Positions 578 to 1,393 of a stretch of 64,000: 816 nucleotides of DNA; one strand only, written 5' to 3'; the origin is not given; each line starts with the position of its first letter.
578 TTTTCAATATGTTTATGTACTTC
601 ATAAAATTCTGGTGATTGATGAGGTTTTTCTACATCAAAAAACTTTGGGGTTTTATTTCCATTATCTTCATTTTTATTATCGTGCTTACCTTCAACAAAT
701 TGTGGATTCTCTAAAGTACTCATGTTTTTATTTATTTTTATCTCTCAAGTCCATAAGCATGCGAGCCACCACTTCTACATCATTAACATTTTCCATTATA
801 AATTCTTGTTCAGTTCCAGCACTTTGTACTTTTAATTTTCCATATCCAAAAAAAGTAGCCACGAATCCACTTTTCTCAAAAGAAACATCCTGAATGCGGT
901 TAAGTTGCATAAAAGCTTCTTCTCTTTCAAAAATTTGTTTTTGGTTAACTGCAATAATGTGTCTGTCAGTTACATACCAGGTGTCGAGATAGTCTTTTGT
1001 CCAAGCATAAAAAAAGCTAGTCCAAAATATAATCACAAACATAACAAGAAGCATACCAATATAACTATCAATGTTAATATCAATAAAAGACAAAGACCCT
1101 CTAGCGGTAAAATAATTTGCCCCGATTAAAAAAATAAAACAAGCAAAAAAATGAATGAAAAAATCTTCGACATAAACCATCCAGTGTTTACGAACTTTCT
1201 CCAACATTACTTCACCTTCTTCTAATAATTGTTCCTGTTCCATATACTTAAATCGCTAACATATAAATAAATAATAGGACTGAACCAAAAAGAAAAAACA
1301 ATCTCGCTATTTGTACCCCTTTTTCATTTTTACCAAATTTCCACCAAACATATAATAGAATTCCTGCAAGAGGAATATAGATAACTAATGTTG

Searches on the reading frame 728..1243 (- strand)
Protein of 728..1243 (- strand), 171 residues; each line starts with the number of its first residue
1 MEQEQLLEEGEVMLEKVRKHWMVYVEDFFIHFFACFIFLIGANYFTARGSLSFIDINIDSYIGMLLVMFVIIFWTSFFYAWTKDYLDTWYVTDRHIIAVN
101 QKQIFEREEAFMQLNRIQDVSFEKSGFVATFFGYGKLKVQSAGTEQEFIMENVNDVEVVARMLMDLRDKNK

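Call 3: search_protein_families(library=pfam, proteins=[window:728-1243:-], max_evalue=0.1)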
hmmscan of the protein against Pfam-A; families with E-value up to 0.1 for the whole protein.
window:728-1243:- (171 aa): 2 families
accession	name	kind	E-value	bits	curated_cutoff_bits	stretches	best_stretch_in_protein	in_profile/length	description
PF03703.20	bPH_2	-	1.1e-06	29.2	22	1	88-162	4-77/78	Bacterial PH domain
PF14470.12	bPH_3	-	0.0005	20.9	23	1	80-131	13-67/95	Bacterial PH domain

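Call 4: search_protein_families(library=ncbifam, proteins=[window:728-1243:-], max_evalue=0.1)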
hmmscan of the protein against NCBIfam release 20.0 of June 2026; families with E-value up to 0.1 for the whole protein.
window:728-1243:- (171 aa): 0 families

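Call 27: search_protein_families(library=padloc, proteins=[window:728-1243:-], max_evalue=0.01)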
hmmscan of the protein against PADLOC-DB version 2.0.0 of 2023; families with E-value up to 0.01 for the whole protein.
window:728-1243:- (171 aa): 0 families
